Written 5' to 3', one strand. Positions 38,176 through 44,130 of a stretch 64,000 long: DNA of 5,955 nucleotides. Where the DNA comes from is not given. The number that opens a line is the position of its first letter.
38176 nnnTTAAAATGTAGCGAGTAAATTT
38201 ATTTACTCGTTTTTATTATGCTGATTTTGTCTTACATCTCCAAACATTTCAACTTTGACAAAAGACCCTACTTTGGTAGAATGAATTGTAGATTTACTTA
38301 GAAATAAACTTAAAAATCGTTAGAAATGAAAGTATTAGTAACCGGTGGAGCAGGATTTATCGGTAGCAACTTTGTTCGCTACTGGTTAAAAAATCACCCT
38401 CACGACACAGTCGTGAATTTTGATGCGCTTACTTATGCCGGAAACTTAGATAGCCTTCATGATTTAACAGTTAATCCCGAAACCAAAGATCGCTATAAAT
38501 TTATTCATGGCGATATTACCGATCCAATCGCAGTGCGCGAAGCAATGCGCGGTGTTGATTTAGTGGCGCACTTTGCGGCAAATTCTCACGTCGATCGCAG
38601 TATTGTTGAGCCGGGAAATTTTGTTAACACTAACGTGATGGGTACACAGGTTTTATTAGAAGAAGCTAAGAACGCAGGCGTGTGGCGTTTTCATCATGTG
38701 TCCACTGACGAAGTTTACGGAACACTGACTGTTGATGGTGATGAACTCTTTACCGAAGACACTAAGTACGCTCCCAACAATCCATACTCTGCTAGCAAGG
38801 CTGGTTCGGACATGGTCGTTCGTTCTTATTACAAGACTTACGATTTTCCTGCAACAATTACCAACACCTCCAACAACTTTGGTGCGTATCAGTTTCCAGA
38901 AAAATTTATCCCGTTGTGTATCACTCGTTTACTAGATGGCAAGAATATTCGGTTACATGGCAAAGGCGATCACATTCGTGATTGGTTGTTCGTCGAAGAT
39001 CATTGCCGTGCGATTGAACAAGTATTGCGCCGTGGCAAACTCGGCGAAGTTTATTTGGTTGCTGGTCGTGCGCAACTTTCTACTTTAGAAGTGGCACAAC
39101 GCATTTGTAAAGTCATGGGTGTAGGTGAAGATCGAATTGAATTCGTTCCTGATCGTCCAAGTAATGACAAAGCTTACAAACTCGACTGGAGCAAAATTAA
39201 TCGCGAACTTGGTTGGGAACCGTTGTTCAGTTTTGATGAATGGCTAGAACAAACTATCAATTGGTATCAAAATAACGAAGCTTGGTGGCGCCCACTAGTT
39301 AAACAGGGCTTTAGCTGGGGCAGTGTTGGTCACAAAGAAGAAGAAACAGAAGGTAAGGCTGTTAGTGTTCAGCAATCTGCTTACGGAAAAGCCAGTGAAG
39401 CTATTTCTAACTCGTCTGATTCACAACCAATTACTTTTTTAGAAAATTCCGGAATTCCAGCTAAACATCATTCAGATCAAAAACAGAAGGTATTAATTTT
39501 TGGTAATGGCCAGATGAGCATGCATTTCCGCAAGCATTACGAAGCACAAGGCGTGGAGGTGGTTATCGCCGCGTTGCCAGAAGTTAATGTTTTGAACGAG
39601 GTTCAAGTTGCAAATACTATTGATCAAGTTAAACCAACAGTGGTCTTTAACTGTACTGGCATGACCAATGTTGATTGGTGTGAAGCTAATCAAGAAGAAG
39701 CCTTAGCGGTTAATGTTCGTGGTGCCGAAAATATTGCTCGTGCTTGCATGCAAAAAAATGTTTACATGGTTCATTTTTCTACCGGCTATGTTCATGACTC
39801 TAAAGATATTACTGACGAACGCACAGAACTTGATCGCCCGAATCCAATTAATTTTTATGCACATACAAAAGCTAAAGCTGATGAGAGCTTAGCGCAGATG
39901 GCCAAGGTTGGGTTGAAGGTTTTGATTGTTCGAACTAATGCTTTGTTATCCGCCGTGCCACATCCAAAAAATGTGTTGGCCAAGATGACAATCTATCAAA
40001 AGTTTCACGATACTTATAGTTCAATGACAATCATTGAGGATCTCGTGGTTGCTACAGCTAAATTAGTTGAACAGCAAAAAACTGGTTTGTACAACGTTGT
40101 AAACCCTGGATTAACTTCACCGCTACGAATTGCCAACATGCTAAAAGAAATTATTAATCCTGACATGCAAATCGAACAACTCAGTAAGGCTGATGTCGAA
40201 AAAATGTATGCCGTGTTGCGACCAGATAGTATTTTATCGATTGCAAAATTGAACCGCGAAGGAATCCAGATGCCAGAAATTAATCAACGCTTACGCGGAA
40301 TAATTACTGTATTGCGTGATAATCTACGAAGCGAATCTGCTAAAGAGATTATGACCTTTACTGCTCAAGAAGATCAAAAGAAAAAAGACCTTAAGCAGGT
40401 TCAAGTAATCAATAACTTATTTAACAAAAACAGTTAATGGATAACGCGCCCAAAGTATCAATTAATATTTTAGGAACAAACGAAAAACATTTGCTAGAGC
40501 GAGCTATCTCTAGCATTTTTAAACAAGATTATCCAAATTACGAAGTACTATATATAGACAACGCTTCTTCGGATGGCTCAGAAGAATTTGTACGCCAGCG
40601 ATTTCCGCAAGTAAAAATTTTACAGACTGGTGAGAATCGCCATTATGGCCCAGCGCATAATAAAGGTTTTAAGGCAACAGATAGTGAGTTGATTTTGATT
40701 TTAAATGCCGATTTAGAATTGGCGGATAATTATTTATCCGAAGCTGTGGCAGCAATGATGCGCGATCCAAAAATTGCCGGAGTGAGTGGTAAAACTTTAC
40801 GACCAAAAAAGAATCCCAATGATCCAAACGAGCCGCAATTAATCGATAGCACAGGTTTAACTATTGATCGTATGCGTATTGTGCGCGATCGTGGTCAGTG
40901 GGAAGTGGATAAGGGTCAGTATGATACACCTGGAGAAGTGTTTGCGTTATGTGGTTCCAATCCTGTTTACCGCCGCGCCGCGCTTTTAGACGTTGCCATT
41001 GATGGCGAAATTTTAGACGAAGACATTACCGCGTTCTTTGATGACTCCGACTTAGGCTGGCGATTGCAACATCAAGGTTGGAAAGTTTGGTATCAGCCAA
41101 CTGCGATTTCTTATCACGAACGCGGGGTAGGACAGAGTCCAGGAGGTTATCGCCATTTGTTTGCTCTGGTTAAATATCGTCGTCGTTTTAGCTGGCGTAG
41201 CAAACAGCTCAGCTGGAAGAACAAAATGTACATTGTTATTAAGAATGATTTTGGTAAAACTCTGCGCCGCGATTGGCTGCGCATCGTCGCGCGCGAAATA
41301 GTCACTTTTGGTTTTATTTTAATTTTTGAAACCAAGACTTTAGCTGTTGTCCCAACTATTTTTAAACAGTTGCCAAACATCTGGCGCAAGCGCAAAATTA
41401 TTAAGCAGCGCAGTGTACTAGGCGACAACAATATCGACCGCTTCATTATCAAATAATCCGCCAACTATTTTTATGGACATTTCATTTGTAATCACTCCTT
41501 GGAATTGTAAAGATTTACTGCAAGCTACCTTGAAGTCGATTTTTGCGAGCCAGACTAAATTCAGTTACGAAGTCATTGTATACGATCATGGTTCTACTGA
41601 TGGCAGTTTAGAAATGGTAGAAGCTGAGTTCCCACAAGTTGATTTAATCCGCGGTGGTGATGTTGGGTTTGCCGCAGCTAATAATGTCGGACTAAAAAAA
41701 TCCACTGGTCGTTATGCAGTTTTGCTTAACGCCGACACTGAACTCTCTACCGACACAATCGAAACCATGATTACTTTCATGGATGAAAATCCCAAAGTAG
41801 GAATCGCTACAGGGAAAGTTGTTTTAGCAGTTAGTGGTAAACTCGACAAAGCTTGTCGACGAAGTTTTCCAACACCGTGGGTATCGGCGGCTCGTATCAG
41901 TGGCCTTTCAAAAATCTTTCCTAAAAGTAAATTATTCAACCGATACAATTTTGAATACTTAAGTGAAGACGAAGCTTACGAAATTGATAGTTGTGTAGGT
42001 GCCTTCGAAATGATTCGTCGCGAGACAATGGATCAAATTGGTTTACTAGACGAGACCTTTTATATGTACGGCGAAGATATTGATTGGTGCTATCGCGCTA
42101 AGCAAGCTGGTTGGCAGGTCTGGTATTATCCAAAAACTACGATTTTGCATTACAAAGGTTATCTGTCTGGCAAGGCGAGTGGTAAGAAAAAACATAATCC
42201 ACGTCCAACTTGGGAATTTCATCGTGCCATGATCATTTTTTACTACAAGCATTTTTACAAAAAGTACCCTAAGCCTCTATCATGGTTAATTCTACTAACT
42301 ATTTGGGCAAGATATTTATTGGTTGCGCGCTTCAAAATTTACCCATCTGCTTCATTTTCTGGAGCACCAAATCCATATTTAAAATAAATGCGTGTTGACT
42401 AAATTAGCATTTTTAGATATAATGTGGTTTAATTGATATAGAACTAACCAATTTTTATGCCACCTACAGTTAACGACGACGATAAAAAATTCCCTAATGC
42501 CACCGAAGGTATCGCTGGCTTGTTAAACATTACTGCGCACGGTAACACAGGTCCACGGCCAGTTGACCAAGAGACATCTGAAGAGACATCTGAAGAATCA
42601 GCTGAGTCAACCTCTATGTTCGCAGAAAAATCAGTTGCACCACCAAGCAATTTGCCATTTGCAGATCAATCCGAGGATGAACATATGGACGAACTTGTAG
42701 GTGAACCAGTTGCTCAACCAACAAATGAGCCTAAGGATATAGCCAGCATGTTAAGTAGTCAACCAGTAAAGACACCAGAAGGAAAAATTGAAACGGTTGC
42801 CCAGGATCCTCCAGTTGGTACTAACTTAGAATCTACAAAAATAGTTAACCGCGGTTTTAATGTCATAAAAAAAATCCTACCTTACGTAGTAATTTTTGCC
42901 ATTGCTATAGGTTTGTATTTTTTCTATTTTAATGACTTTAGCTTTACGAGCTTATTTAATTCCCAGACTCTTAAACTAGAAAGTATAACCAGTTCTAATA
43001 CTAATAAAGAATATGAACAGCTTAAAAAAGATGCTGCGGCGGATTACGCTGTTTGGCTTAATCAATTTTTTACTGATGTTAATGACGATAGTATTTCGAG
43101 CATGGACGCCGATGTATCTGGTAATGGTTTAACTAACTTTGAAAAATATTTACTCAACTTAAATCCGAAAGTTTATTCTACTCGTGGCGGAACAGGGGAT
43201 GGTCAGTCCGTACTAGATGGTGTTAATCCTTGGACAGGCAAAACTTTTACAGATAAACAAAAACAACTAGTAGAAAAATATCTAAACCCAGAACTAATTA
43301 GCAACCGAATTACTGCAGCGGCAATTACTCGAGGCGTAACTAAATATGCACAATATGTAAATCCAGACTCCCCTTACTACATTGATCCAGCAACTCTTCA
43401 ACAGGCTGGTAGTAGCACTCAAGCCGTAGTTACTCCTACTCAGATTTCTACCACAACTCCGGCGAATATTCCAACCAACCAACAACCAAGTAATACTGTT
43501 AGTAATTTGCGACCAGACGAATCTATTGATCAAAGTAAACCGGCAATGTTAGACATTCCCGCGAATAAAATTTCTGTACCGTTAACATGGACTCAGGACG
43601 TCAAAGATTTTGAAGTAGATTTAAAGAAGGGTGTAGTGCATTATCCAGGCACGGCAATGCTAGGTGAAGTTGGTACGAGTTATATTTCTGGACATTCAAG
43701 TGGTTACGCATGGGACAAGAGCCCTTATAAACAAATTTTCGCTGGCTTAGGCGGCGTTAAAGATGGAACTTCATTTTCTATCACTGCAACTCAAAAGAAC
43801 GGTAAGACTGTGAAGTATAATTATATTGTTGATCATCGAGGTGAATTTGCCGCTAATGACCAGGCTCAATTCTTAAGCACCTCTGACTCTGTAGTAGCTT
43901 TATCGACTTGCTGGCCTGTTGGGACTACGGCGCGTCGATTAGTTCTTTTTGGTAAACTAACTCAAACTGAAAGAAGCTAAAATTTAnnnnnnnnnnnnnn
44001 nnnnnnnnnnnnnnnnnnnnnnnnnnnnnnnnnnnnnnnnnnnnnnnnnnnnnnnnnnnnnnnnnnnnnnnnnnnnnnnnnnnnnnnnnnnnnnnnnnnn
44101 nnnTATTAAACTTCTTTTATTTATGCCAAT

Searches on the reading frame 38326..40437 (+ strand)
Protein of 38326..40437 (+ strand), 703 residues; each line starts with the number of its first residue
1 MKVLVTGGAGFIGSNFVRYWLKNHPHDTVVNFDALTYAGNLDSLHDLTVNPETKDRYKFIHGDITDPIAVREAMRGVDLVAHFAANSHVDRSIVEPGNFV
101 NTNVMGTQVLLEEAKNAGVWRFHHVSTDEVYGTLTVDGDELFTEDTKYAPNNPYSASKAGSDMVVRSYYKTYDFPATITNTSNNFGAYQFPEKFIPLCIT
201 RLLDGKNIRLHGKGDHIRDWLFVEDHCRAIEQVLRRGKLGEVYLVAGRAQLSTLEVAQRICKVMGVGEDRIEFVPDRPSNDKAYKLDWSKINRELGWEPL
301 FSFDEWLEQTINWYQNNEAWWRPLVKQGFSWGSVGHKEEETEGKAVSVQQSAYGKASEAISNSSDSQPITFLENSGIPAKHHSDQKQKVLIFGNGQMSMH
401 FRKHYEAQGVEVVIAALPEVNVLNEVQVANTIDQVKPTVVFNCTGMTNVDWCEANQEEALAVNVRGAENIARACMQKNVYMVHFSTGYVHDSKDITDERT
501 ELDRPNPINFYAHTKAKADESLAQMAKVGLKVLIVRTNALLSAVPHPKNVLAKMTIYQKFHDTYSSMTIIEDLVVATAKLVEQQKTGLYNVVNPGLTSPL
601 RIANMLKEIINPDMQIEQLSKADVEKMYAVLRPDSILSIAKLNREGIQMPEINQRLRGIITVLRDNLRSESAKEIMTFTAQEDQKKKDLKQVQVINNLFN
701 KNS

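Call 6: search_protein_families(library=pfam, proteins=[window:38326-40437:+], max_evalue=0.001)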
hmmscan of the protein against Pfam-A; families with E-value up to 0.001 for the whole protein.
window:38326-40437:+ (703 aa): 7 families
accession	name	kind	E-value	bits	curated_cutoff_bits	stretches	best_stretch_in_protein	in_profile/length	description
PF16363.11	GDP_Man_Dehyd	-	4.8e-83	279.8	27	2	4-309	1-331/332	GDP-mannose 4,6 dehydratase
PF01370.27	Epimerase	-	7.5e-80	268.2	20.9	2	3-246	1-240/240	NAD dependent epimerase/dehydratase family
PF04321.23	RmlD_sub_bind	-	3.2e-54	184.4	27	2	388-661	2-283/287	RmlD substrate binding domain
PF02719.21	Polysacc_synt_2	-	8.9e-30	104.3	20.2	2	3-269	1-252/293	Polysaccharide biosynthesis protein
PF01073.25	3Beta_HSD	-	1.4e-27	96.9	22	2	4-165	1-157/280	3-beta hydroxysteroid dehydrogenase/isomerase family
PF07993.18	NAD_binding_4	-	1.1e-25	90.8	20.1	2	5-182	1-205/258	Male sterility protein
PF13460.12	NAD_binding_10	-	7.6e-11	42.6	27.2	1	7-137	1-108/184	NAD(P)H-binding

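Call 89: search_protein_families(library=ncbifam, proteins=[window:38326-40437:+], max_evalue=0.0001)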
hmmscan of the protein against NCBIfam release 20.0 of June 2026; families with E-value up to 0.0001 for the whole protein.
window:38326-40437:+ (703 aa): 27 families (the best 25 are shown)
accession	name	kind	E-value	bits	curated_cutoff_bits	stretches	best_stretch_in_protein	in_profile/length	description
TIGR01181.1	dTDP_gluc_dehyt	equivalog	7.6e-138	458.9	365.1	2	2-324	1-321/321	dTDP-glucose 4,6-dehydratase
NF007490.0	PRK10084.1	subfamily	3.5e-101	338.8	649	1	1-328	1-347/361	dTDP-glucose 4,6-dehydratase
NF007582.0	PRK10217.1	equivalog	7.5e-95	318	698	1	2-328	3-345/355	dTDP-glucose 4,6-dehydratase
TIGR01214.1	rmlD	equivalog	2.4e-55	187.6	224.05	2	388-660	1-282/285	dTDP-4-dehydrorhamnose reductase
TIGR04180.1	EDH_00030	hypoth_equivalog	1.5e-49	168.7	475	1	3-300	1-295/297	NAD-dependent 4,6-dehydratase LegB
TIGR01179.1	galE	equivalog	9.5e-39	133.1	262.3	2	2-188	1-180/332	UDP-glucose 4-epimerase GalE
TIGR02622.1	CDP_4_6_dhtase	equivalog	3.1e-29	102.2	278.45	1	2-316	6-332/352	CDP-glucose 4,6-dehydratase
TIGR02197.1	heptose_epim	equivalog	9.2e-24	84.2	274.6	1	3-284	1-279/316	ADP-glyceromanno-heptose 6-epimerase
NF011728.1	PRK15181.1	equivalog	2.5e-23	82.7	760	1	3-317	18-340/348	Vi polysaccharide biosynthesis UDP-N-acetylglucosaminuronic acid C-4 epimerase TviC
TIGR03589.1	PseB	equivalog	6.1e-23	81.3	407.75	2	2-166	6-164/324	UDP-N-acetylglucosamine 4,6-dehydratase (inverting)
TIGR03466.1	HpnA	hypoth_equivalog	8.3e-23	80.8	367.65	1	1-270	1-252/327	hopanoid-associated sugar epimerase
NF007440.0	PRK09987.1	equivalog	2.5e-20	72.9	308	1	424-572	42-181/299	dTDP-4-dehydrorhamnose reductase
NF007956.0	PRK10675.1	subfamily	7.8e-20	71.3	394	1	1-165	1-160/338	UDP-glucose 4-epimerase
NF042423.1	oxyalk_red_Shew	equivalog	2.5e-18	66.2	580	2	2-226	10-213/331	2-alkyl-3-oxoalkanoate reductase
NF042422.1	oxyalk_red_OleD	equivalog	3.1e-17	62.9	580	1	1-233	1-214/329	2-alkyl-3-oxoalkanoate reductase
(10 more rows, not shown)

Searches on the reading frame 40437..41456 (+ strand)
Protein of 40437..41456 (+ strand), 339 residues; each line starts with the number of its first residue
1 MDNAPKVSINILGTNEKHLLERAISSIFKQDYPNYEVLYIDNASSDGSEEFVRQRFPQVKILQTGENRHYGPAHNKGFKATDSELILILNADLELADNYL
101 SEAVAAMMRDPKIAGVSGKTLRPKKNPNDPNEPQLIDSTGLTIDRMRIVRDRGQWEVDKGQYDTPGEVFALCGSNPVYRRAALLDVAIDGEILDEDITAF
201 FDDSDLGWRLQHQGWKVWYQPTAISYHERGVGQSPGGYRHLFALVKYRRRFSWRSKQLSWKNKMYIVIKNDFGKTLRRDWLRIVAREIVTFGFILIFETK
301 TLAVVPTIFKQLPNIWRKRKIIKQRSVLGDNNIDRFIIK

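Call 6: search_protein_families(library=pfam, proteins=[window:40437-41456:+], max_evalue=0.001)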
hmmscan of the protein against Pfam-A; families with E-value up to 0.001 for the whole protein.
window:40437-41456:+ (339 aa): 4 families
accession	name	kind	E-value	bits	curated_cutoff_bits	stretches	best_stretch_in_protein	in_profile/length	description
PF00535.33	Glycos_transf_2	-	4.1e-23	82.6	23.3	1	15-151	8-132/168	Glycosyl transferase family 2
PF13641.12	Glyco_tranf_2_3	-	2.4e-14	54.3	27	1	7-230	3-214/230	Glycosyltransferase like family 2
PF13632.12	Glyco_trans_2_3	-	3.5e-08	33.9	27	1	86-254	2-142/198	Glycosyl transferase family group 2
PF10111.15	Glyco_tranf_2_2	-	0.00023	21.2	27.3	0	14-247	9-237/276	Glycosyltransferase like family 2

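Call 89: search_protein_families(library=ncbifam, proteins=[window:40437-41456:+], max_evalue=0.0001)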
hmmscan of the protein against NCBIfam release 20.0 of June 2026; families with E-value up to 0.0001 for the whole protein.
window:40437-41456:+ (339 aa): 17 families
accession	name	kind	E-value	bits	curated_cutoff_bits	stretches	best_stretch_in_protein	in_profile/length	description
TIGR03937.1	PgaC_IcaA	equivalog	1.9e-19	69.9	422.3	1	2-119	42-162/407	poly-beta-1,6-N-acetyl-D-glucosamine synthase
NF038299.1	EPS_HpsN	equivalog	6.6e-17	61.5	425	1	5-238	1-228/317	hormogonium polysaccharide biosynthesis glycosyltransferase HpsN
TIGR03965.1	mycofact_glyco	equivalog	4.2e-15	55.6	280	1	2-228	71-281/467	mycofactocin biosynthesis glycosyltransferase MftF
NF041875.1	EPS_EpsD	equivalog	2.5e-12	46.9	370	1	8-229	2-208/325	exopolysaccharide biosynthesis glycosyltransferase EpsD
NF050050.1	ProtGlycPglI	equivalog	1.9e-10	40.6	500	1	5-105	2-106/306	GalNAc(5)-diNAcBac-PP-undecaprenol beta-1,3-glucosyltransferase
NF038302.1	EPS_HpsE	equivalog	2.1e-08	33.5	300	1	24-228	23-223/307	hormogonium polysaccharide biosynthesis glycosyltransferase HpsE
NF047683.1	TeichurnBiosyTuaG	equivalog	5.1e-07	29.6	400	1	3-109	4-113/252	teichuronic acid biosynthesis protein TuaG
NF007482.0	PRK10073.1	equivalog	8.3e-07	28.3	423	1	1-99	2-102/334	glycosyltransferase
NF053739.1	GlytfEpsEBac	equivalog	9.6e-07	28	450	1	5-88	1-88/265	glycosyltransferase EpsE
TIGR04283.1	glyco_like_mftF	equivalog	1.8e-06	27.7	182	1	8-115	2-105/221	TIGR04283 family arsenosugar biosynthesis glycosyltransferase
TIGR04242.1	nodulat_NodC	equivalog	8.1e-06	25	550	1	2-225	45-262/395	chitooligosaccharide synthase NodC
TIGR03111.1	glyc2_xrt_Gpos1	hypoth_equivalog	9.6e-06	24.6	363.95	1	3-125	47-174/439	TIGR03111 family XrtG-associated glycosyltransferase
NF007453.0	PRK10018.1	equivalog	1.6e-05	24.7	382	1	2-102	3-106/280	colanic acid biosynthesis glycosyltransferase WcaA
NF007986.1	PRK10714.1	equivalog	1.9e-05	23.8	529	1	6-104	7-112/316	undecaprenyl-phosphate 4-deoxy-4-formamido-L-arabinose transferase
TIGR04195.1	S_glycosyl_SunS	equivalog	2e-05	23.7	350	1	4-97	56-146/421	SunS family peptide S-glycosyltransferase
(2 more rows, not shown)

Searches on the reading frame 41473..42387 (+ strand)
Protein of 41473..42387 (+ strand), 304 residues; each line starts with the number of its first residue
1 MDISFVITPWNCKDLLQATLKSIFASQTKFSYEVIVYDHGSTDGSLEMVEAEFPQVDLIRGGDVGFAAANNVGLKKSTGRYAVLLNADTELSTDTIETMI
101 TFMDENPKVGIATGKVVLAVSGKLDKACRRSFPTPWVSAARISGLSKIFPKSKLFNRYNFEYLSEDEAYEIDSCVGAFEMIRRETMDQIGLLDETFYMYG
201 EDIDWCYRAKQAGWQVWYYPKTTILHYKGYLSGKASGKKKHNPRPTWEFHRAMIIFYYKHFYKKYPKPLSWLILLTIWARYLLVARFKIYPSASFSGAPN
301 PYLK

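Call 6: search_protein_families(library=pfam, proteins=[window:41473-42387:+], max_evalue=0.001)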
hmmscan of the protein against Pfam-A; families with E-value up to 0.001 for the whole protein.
window:41473-42387:+ (304 aa): 5 families
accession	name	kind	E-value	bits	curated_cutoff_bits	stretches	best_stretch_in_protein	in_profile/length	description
PF00535.33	Glycos_transf_2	-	2.6e-21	76.7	23.3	1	4-185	1-163/168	Glycosyl transferase family 2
PF13641.12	Glyco_tranf_2_3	-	2.2e-17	64.3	27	1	3-229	3-214/230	Glycosyltransferase like family 2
PF13632.12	Glyco_trans_2_3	-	1.8e-07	31.6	27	1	82-222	2-119/198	Glycosyl transferase family group 2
PF13506.12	Glyco_transf_21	-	1e-05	25.5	21.7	1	73-222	25-150/174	Glycosyl transferase family 21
PF10111.15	Glyco_tranf_2_2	-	1.3e-05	25.3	27.3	1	26-287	21-274/276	Glycosyltransferase like family 2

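Call 89: search_protein_families(library=ncbifam, proteins=[window:41473-42387:+], max_evalue=0.0001)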
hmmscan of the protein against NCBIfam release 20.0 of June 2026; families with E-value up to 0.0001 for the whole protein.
window:41473-42387:+ (304 aa): 13 families
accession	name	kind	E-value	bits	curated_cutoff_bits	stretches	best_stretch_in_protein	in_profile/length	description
NF007482.0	PRK10073.1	equivalog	3.2e-15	56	423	1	3-134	8-138/334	glycosyltransferase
TIGR03965.1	mycofact_glyco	equivalog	4.1e-15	55.6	280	2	180-226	235-280/467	mycofactocin biosynthesis glycosyltransferase MftF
TIGR03937.1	PgaC_IcaA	equivalog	1.9e-14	53.4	422.3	1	3-115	47-162/407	poly-beta-1,6-N-acetyl-D-glucosamine synthase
NF041875.1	EPS_EpsD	equivalog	5.8e-13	48.9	370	1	3-106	1-107/325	exopolysaccharide biosynthesis glycosyltransferase EpsD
NF038299.1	EPS_HpsN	equivalog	9.3e-13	47.8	425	1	2-230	2-224/317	hormogonium polysaccharide biosynthesis glycosyltransferase HpsN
TIGR01556.1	rhamnosyltran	subfamily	1.1e-12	47.8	200.55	1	20-236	10-210/281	rhamnosyltransferase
NF038302.1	EPS_HpsE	equivalog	6.3e-11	41.8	300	1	1-116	1-124/307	hormogonium polysaccharide biosynthesis glycosyltransferase HpsE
NF047683.1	TeichurnBiosyTuaG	equivalog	8.2e-11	42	400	1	6-120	10-128/252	teichuronic acid biosynthesis protein TuaG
TIGR04283.1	glyco_like_mftF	equivalog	5e-10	39.3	182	1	3-109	1-104/221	TIGR04283 family arsenosugar biosynthesis glycosyltransferase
TIGR03111.1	glyc2_xrt_Gpos1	hypoth_equivalog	7.9e-10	38.1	363.95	1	3-128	51-180/439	TIGR03111 family XrtG-associated glycosyltransferase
TIGR04009.1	wcaE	equivalog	2.9e-07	30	369.2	1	9-161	9-165/248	colanic acid biosynthesis glycosyltransferase WcaE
NF053739.1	GlytfEpsEBac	equivalog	1e-06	28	450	1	3-127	3-132/265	glycosyltransferase EpsE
NF050050.1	ProtGlycPglI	equivalog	1.4e-05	24.6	500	1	3-105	4-110/306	GalNAc(5)-diNAcBac-PP-undecaprenol beta-1,3-glucosyltransferase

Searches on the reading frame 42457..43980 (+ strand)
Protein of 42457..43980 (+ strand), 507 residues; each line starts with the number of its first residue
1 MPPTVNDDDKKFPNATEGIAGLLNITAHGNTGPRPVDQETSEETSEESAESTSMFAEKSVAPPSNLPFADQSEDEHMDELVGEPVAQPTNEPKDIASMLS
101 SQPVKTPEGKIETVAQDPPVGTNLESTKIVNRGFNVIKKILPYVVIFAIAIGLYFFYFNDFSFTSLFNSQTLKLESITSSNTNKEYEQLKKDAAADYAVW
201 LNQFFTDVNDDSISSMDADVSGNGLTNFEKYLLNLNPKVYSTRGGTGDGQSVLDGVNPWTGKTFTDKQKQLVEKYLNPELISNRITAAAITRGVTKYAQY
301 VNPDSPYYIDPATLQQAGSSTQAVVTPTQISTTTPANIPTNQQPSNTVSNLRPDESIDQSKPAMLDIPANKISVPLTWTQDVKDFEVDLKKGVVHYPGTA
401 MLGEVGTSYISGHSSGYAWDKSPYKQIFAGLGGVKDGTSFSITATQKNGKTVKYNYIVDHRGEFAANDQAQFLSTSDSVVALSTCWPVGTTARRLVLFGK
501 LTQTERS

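Call 6: search_protein_families(library=pfam, proteins=[window:42457-43980:+], max_evalue=0.001)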
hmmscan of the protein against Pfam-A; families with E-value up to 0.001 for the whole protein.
window:42457-43980:+ (507 aa): 1 family
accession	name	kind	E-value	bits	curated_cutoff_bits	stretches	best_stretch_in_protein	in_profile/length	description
PF04203.18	Sortase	-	9.5e-13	48.4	26.6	1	365-501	1-124/125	Sortase domain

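Call 89: search_protein_families(library=ncbifam, proteins=[window:42457-43980:+], max_evalue=0.0001)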
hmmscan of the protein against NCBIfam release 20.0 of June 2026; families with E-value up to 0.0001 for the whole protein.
window:42457-43980:+ (507 aa): 4 families
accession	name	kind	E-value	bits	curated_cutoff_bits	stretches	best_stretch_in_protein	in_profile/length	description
NF058671.1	sortase_SrtD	exception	1.5e-08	34.5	140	1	339-496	41-182/187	class D sortase, LPxTATN-specific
NF033747.1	class_E_sortase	subfamily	1.6e-08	34.7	160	1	339-505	48-209/211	class E sortase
NF033745.1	class_C_sortase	subfamily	1.8e-07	31.2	160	1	334-499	63-218/220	class C sortase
NF033746.1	class_D_sortase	subfamily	1.5e-06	28.1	165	1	361-501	9-133/135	class D sortase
